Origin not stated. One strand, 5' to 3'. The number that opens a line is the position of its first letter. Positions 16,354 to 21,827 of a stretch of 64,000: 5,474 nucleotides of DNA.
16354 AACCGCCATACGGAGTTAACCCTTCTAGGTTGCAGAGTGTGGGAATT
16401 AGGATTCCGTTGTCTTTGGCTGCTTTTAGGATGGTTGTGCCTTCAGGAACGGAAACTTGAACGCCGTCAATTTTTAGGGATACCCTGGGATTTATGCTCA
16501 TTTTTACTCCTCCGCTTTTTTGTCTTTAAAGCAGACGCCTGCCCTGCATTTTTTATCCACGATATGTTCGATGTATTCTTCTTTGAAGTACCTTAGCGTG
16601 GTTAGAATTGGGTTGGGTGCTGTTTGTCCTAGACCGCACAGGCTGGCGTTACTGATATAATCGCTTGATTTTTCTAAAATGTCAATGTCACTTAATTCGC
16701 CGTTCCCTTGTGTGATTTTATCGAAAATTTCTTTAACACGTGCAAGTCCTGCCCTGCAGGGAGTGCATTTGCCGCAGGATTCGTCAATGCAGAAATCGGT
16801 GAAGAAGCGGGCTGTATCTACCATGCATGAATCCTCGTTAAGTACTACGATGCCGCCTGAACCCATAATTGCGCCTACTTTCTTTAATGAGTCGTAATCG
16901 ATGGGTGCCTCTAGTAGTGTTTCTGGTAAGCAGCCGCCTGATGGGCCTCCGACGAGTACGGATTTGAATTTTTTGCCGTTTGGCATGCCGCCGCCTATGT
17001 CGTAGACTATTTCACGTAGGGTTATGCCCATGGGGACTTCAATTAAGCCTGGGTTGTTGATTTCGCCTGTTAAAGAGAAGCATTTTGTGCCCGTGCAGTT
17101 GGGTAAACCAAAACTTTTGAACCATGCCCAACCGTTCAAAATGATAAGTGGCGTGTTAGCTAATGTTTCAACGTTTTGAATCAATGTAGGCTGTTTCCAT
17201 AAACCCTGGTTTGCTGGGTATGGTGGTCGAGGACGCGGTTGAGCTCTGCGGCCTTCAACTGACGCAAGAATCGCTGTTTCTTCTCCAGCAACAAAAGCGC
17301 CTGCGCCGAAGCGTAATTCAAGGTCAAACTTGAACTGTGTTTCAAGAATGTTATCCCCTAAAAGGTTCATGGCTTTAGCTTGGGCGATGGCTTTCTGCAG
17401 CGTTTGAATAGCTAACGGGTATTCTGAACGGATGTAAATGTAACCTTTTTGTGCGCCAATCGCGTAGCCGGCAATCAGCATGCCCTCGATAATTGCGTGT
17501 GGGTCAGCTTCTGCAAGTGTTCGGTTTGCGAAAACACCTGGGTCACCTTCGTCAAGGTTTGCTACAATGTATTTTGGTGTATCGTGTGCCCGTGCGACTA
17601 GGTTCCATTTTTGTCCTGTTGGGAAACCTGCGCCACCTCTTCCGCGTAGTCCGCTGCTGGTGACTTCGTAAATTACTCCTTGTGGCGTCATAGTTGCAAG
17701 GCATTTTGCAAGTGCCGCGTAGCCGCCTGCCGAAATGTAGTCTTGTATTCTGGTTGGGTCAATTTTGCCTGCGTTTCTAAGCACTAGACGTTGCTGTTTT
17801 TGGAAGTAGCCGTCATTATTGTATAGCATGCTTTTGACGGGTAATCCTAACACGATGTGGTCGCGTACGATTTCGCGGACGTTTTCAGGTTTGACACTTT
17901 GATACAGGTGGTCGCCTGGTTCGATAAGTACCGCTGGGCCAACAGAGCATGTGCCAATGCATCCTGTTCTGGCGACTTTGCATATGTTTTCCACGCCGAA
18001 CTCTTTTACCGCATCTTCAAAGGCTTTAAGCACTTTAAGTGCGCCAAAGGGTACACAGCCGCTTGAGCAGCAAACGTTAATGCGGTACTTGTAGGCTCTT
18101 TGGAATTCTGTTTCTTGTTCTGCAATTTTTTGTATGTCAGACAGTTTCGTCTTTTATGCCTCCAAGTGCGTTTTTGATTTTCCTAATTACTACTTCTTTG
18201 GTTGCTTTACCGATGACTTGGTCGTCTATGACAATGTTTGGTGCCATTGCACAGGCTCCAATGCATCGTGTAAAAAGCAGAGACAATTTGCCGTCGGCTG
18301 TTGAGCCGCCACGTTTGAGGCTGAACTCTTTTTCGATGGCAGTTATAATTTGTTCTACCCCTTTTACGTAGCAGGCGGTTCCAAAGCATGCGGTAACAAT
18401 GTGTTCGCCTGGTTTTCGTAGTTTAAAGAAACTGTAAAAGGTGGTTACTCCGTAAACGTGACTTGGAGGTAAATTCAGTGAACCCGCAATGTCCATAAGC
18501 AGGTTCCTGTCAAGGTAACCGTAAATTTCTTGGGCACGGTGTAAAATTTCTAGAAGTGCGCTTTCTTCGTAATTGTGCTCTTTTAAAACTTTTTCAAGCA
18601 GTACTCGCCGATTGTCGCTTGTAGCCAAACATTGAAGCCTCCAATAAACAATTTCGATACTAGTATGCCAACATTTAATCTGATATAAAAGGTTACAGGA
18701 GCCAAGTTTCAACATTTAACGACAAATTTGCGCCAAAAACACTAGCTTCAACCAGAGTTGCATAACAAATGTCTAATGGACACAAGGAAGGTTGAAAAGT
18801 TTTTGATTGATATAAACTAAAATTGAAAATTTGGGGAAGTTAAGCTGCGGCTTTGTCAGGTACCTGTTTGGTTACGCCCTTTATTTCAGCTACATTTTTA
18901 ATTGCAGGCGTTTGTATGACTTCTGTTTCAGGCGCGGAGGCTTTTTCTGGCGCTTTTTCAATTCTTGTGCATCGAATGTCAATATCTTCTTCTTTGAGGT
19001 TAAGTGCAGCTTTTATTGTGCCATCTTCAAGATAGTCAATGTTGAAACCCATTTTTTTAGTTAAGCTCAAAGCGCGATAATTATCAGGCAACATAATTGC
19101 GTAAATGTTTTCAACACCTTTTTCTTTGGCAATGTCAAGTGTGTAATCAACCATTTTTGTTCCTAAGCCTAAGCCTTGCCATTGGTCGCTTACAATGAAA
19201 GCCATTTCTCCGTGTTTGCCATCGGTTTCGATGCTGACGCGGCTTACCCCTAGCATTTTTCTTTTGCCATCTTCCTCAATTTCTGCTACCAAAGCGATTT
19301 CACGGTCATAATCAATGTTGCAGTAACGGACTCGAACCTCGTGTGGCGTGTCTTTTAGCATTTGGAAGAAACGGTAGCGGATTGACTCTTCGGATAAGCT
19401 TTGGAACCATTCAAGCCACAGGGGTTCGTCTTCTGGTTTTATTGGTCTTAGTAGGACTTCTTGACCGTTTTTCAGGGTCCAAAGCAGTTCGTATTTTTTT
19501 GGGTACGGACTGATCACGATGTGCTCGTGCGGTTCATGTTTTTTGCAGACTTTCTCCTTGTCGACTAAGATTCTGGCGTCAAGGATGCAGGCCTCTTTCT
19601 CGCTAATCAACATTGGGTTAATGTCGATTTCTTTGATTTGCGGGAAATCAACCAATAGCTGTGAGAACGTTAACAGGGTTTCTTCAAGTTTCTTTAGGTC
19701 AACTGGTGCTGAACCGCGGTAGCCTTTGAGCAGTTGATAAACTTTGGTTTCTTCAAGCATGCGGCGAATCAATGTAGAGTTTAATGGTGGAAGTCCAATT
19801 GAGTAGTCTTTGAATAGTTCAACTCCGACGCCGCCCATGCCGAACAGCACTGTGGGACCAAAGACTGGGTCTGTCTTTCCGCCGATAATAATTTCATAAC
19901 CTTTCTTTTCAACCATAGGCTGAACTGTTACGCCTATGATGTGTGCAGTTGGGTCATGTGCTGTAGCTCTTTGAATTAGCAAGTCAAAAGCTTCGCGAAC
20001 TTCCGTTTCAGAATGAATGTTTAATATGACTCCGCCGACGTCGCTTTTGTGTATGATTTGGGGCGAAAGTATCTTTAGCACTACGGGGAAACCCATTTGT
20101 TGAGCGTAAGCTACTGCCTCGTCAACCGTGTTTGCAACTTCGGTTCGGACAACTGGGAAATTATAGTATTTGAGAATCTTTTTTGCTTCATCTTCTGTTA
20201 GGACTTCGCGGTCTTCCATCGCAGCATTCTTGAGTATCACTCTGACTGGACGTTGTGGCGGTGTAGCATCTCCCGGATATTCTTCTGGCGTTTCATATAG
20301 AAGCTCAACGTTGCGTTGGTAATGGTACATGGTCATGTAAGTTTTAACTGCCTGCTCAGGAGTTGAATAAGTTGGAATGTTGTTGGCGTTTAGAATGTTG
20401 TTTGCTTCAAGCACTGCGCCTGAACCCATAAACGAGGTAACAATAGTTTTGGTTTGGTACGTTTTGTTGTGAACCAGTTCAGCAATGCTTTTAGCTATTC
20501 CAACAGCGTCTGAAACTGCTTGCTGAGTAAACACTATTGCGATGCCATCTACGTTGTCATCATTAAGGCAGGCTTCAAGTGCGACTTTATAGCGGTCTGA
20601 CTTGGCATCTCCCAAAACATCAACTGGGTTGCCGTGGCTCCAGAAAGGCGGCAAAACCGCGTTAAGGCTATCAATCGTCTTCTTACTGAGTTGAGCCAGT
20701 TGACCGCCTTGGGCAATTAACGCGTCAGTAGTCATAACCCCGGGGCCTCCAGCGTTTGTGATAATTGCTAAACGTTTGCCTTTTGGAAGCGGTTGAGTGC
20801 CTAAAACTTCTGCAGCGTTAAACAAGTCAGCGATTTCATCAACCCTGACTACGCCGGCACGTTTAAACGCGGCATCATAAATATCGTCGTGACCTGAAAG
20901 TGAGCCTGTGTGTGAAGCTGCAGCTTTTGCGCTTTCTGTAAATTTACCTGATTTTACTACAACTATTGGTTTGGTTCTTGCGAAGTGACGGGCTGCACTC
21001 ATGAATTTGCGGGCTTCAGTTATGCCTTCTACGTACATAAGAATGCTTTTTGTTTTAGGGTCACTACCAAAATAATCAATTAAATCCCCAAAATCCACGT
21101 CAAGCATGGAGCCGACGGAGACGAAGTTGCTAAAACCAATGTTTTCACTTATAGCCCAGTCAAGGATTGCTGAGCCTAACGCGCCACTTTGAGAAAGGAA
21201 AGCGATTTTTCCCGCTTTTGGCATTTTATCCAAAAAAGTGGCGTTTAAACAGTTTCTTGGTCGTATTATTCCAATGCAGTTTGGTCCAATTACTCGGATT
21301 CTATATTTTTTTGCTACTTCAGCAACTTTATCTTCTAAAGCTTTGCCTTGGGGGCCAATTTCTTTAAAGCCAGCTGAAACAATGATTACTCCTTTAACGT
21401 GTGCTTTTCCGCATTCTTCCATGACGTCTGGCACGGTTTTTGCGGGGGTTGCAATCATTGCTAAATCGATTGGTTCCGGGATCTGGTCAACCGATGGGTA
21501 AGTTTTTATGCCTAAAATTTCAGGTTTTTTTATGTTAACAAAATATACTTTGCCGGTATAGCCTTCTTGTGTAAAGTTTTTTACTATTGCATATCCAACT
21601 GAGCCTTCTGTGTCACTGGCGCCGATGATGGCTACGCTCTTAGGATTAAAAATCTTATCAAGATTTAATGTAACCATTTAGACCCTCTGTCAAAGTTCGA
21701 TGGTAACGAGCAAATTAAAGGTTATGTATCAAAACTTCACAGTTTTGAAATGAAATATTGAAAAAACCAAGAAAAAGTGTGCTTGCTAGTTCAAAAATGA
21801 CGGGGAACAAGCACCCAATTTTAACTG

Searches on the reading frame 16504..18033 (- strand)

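Call 25: search_protein_families(library=pfam, proteins=[window:16504-18033:-], max_evalue=0.0001)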
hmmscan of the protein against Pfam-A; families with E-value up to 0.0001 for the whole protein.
window:16504-18033:- (509 aa): 4 families
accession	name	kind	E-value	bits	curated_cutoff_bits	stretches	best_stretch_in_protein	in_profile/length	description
PF01512.22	Complex1_51K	-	1.2e-44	152.3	31.2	1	124-293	1-147/150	Nuo51 FMN-binding domain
PF10589.14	NADH_4Fe-4S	-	3.1e-31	107.5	23.5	1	406-490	1-85/85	NADH-ubiquinone oxidoreductase-F iron-sulfur binding region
PF10531.15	SLBB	-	5.5e-09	36.2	27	1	321-367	4-53/55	SLBB domain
PF22461.2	SLBB_2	-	4.4e-06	27.1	27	1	319-364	3-49/79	SLBB domain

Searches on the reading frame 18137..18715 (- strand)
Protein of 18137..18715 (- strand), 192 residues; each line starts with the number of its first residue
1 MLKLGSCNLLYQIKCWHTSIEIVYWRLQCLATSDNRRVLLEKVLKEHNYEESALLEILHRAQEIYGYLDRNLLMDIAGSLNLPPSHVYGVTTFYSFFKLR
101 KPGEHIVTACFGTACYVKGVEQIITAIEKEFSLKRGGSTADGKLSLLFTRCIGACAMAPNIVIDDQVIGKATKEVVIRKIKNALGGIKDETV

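Call 25: search_protein_families(library=pfam, proteins=[window:18137-18715:-], max_evalue=0.0001)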
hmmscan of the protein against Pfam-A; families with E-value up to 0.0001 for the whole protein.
window:18137-18715:- (192 aa): 1 family
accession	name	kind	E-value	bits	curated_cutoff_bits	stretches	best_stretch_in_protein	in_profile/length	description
PF01257.25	2Fe-2S_thioredx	-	4e-42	143.9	24.8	1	41-181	2-142/145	Thioredoxin-like [2Fe-2S] ferredoxin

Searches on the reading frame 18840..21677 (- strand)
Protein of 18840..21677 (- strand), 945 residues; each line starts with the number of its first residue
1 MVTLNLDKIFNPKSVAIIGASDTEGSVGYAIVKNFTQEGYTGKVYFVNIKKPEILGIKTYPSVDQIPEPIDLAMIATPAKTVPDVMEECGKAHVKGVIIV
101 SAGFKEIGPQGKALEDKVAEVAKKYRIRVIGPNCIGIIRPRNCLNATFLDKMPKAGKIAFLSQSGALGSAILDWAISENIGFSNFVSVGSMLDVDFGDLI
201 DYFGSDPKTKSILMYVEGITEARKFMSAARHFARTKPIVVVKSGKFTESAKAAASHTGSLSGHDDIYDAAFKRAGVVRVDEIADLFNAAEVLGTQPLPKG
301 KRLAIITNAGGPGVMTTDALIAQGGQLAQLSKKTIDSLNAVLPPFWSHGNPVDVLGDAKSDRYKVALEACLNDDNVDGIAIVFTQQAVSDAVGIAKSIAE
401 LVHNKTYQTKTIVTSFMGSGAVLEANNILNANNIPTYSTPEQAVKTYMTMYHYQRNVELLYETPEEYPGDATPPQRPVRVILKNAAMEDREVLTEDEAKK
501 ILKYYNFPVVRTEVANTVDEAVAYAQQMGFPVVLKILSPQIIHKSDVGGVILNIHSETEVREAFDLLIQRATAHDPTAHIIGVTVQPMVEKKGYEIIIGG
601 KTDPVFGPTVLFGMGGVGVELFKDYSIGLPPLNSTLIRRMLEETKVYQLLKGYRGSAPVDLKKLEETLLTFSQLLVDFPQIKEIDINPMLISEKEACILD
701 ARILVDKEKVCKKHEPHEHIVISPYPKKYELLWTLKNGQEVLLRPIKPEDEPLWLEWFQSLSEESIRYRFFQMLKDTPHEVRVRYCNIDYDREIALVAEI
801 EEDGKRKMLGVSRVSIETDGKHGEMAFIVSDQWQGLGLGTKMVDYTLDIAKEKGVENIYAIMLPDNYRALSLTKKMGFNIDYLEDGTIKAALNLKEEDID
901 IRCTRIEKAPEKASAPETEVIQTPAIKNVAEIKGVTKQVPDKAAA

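Call 25: search_protein_families(library=pfam, proteins=[window:18840-21677:-], max_evalue=0.0001)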
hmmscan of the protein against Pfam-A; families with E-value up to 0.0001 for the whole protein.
window:18840-21677:- (945 aa): 9 families
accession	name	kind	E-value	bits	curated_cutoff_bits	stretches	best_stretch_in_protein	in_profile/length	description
PF13549.11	ATP-grasp_5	-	7.5e-90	300.6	27.6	1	485-705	2-221/221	ATP-grasp domain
PF13607.11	Succ_CoA_lig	-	8.7e-58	194.4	27.4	1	155-292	1-138/138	Succinyl-CoA ligase like flavodoxin domain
PF13380.12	CoA_binding_2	-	4.8e-27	95.2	22.8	1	13-138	1-114/116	CoA binding domain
PF19045.5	Ligase_CoA_2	-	4.1e-15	56.6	23.7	1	304-460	2-161/162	Ligase-CoA domain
PF00583.31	Acetyltransf_1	-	2.3e-12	47.6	20.7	1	784-878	21-116/116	Acetyltransferase (GNAT) family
PF13302.13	Acetyltransf_3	-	2.6e-11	44.8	25.4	1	741-879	2-138/138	Acetyltransferase (GNAT) domain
PF02629.25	CoA_binding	-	4.8e-11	43.7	22.3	1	11-103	2-97/97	CoA binding domain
PF13508.13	Acetyltransf_7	-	1.1e-06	29.3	27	1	794-879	4-83/84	Acetyltransferase (GNAT) domain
PF13420.13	Acetyltransf_4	-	8.6e-05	23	24.3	0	807-883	59-139/155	Acetyltransferase (GNAT) domain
